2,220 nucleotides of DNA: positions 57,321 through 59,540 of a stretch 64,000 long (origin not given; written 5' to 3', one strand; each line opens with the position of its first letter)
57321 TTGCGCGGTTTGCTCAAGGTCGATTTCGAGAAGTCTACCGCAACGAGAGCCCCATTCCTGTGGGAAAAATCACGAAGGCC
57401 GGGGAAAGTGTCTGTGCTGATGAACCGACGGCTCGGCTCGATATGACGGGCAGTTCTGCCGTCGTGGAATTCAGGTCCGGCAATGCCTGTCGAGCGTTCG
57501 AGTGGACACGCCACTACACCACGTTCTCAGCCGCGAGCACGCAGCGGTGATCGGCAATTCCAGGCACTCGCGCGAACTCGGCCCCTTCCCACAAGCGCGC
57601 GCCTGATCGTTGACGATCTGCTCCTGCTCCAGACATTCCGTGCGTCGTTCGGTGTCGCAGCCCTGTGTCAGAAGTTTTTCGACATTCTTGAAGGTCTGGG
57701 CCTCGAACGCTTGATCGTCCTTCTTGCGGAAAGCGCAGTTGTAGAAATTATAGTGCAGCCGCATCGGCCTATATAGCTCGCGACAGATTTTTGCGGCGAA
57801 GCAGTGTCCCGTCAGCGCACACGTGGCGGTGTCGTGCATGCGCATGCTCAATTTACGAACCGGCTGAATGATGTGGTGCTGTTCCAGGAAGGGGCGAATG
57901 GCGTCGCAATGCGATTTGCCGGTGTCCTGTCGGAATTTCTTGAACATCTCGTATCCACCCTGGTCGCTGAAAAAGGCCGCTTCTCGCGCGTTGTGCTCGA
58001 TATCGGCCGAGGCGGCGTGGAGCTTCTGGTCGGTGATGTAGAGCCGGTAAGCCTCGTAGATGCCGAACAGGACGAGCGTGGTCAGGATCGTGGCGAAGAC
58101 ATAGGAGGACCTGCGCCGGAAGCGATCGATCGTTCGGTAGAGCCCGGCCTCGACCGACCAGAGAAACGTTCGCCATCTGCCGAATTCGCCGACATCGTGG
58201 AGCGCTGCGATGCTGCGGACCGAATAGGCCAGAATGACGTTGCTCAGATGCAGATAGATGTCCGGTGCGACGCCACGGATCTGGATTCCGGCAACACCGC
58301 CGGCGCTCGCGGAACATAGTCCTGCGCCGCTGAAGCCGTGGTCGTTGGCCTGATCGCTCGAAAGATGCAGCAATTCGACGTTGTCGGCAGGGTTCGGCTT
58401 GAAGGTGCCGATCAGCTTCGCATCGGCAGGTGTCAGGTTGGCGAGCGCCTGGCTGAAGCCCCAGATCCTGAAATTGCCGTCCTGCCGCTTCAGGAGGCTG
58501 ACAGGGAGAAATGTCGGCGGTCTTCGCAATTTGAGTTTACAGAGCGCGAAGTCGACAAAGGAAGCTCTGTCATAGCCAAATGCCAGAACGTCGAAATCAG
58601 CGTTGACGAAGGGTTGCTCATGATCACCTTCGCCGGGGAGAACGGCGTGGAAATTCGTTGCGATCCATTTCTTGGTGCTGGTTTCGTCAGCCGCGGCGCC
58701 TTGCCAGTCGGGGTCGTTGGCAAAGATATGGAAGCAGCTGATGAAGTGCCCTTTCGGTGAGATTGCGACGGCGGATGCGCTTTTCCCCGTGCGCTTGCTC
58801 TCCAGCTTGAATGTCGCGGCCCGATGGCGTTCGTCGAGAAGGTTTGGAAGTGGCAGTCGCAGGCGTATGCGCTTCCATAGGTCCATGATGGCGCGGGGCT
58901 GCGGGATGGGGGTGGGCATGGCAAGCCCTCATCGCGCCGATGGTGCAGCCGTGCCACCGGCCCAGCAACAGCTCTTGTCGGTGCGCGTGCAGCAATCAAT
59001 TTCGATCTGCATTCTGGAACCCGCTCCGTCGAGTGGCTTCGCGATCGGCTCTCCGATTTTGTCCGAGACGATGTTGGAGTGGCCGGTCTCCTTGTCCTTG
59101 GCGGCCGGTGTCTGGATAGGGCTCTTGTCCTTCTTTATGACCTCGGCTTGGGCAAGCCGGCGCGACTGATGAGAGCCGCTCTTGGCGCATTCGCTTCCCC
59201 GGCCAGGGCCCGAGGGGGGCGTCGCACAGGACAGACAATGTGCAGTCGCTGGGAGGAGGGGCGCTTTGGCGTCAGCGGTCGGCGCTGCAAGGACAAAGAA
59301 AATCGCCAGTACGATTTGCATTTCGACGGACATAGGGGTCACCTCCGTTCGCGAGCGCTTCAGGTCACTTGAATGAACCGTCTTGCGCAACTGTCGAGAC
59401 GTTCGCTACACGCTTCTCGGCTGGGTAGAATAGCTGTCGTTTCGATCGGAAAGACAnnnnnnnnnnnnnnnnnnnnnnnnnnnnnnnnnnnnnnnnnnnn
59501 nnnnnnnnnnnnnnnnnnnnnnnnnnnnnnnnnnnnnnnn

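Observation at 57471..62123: Three-gene module: cytosolic lipase_3-subtilase fusion, small secreted Cys-rich protein, and trypsin-like protease-TM-Cys-rich protein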

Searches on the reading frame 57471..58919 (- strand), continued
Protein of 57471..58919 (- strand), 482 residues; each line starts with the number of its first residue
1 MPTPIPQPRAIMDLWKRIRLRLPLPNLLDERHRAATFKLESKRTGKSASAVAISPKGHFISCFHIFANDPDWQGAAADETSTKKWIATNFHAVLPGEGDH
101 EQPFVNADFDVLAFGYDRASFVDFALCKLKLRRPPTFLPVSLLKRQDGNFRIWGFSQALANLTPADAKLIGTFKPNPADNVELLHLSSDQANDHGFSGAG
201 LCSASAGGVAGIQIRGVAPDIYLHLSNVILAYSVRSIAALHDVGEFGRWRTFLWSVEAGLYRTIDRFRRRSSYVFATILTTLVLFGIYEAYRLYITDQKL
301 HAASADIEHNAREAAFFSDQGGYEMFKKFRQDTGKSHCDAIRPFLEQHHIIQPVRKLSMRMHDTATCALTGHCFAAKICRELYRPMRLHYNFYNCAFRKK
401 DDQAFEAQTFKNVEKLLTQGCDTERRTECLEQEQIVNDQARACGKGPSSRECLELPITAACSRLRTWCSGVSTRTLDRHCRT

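Call 74: search_protein_families(library=ncbifam, proteins=[L175:1138-1944:+, L173:6982-8001:+, L091:6823-8001:+, P0123, L173:9211-10539:+], max_evalue=0.01)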
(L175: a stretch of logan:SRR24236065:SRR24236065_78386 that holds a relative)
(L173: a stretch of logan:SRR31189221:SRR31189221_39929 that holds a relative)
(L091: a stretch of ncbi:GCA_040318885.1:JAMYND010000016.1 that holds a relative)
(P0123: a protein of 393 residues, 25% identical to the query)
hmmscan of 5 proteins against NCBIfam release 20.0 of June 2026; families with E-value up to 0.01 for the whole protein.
L175:1138-1944:+ (268 aa): 0 families

L173:6982-8001:+ (339 aa): 7 families
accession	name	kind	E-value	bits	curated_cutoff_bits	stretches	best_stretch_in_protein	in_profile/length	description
NF047341.1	lactose_RbsR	equivalog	1.6e-07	30.9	382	1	30-143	59-173/331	ribose utilization transcriptional repressor RbsR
NF007936.0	PRK10653.1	equivalog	9.4e-07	28.4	337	1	23-281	17-283/295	ribose ABC transporter substrate-binding protein RbsB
NF041827.1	YtfQ_transport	equivalog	4e-05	22.7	510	1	55-147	47-146/320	galactofuranose ABC transporter, galactofuranose-binding protein YtfQ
NF040907.2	ChvE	equivalog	0.00069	18.9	460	1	60-128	27-95/324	multiple monosaccharide ABC transporter substrate-binding protein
TIGR02637.1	RhaS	equivalog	0.0038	16.5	342.25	1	69-129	38-98/302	rhamnose ABC transporter substrate-binding protein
NF011924.1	PRK15395.1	equivalog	0.0045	16.1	420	0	30-119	23-114/329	galactose/glucose ABC transporter substrate-binding protein MglB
TIGR02634.1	xylF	equivalog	0.0046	16.6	389.55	1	68-150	35-115/302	D-xylose ABC transporter substrate-binding protein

L091:6823-8001:+ (392 aa): 4 families
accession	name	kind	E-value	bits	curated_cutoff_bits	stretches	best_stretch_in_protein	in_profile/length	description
NF011933.0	PRK15404.1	subfamily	8.8e-112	373.8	477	1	9-367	7-364/370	high-affinity branched-chain amino acid ABC transporter substrate-binding protein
TIGR03407.1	urea_ABC_UrtA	exception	1.1e-12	47.5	492.75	1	30-332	2-309/361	urea ABC transporter substrate-binding protein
TIGR03669.1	urea_ABC_arch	equivalog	0.00015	20.9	494.8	1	31-249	3-218/375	urea ABC transporter substrate-binding protein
NF008882.0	PRK11914.1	equivalog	0.00038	19.7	302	0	211-267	31-89/306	diacylglycerol kinase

P0123 (393 aa): 1 family
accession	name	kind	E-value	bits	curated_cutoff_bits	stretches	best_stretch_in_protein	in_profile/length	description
NF047968.1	SerProtHtrA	equivalog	0.0071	15.7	470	0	16-60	78-122/357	serine protease HtrA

L173:9211-10539:+ (442 aa): 8 families
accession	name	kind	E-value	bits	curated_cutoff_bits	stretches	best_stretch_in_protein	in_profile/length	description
TIGR03921.1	T7SS_mycosin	equivalog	7.2e-26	91.1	278.75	2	305-435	151-279/353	type VII secretion-associated serine protease mycosin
NF033595.1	denti_PrtP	equivalog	2.5e-15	56.1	300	1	139-396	190-460/606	dentilisin complex serine proteinase subunit PrtP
TIGR03895.1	protease_PatA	subfamily_domain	1.1e-12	47.6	421.05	1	305-417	91-201/606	PatA/PatG family cyanobactin maturation protease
NF040809.1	germ_prot_CspBA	exception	7.9e-10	37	1250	1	319-396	392-476/1099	bifunctional germination protease/germinant receptor pseudoprotease CspBA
NF040808.2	CspC_non_triad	exception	2.7e-07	29.4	675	1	333-400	430-505/556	bile acid germinant receptor pseudoprotease CspC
NF051851.1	AtpSerPepEprS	equivalog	7.5e-07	27.6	1700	2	124-197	49-128/988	autotransporter serine peptidase EprS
NF049966.1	QH_SP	equivalog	1.9e-05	24.1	165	1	143-265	2-106/219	subtilisin-like serine protease QhpE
NF040553.1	SGO_0316_fam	subfamily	0.00072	17.3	1400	0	352-391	668-706/1486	SGO_0316/SGO_0317 family LPXTG-anchored serine peptidase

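Call 79: find_related_loci(query=A3, collection=viral_contigs, flank=8000)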
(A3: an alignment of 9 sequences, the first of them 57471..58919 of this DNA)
Query A3 (482 aa) in viral_contigs; peptide patterns used: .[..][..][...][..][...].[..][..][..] (x = any residue, [..] = any of these).
20 stretches matched a pattern, but none encodes a relative of the query by tblastn (E <= 1e-3).

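Call 90: list_cluster_members(proteins=[P0123, P0124, P0125, P0126, P0127, P0128, P0138, P0121, P0003, P0014])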
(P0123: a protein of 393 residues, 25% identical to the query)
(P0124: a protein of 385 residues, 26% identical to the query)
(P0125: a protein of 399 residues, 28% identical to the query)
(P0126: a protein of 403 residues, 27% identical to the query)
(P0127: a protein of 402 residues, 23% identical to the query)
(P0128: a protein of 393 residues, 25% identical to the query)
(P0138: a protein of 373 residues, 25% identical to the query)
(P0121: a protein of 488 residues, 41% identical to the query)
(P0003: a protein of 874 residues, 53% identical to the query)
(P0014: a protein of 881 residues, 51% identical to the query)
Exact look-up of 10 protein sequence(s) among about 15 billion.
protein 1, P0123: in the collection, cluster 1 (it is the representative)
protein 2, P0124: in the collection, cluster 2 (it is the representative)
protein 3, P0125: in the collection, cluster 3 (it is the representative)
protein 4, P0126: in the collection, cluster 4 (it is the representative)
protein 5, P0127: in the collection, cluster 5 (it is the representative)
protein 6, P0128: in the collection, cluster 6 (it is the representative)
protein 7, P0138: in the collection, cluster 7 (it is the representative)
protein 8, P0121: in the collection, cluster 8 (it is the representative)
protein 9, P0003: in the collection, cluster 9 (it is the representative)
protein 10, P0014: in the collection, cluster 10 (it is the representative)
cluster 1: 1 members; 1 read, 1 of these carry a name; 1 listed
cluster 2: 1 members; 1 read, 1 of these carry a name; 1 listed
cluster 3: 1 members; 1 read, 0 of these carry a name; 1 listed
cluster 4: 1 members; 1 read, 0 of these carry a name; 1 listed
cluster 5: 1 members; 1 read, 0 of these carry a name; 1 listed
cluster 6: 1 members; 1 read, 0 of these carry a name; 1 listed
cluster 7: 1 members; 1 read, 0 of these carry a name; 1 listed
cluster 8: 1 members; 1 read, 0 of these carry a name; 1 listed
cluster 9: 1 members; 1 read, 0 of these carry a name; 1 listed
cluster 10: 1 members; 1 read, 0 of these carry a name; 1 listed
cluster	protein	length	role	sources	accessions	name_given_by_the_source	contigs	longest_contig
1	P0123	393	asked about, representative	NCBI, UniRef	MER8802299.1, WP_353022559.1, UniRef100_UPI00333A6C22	serine protease [Mesorhizobium sp. M0998] | S1 family peptidase n=1 Tax=Mesorhizobium sp. M0998 TaxID=2957044 RepID=UPI00333A6C22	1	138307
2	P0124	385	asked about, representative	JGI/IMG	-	hypothetical protein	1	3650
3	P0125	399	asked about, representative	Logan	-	-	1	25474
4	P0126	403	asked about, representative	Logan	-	-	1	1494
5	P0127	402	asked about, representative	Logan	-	-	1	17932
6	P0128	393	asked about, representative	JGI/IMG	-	-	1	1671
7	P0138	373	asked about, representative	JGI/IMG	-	-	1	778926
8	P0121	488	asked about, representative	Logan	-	-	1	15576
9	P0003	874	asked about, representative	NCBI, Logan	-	-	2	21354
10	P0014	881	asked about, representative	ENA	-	-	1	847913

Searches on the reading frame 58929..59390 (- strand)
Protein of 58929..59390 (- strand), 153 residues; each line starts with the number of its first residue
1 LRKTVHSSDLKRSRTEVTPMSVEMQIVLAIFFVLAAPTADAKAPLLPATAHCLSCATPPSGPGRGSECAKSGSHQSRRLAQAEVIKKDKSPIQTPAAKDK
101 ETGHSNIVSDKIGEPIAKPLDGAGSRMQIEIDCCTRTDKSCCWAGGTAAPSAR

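Call 3: search_protein_families(library=pfam, proteins=[window:58929-59390:-], max_evalue=0.01)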
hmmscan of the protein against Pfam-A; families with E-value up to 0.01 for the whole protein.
window:58929-59390:- (153 aa): 0 families

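Call 4: search_protein_families(library=padloc, proteins=[window:58929-59390:-], max_evalue=0.01)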
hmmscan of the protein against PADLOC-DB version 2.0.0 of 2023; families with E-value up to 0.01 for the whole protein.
window:58929-59390:- (153 aa): 0 families

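Call 5: search_protein_families(library=ncbifam, proteins=[window:58929-59390:-], max_evalue=0.01)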
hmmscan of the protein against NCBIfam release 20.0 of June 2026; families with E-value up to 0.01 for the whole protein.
window:58929-59390:- (153 aa): 0 families

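Call 64: search_protein_families(library=pfam, proteins=[window:58929-59333:-], max_evalue=10)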
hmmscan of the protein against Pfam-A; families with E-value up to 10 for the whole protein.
window:58929-59333:- (134 aa): 0 families
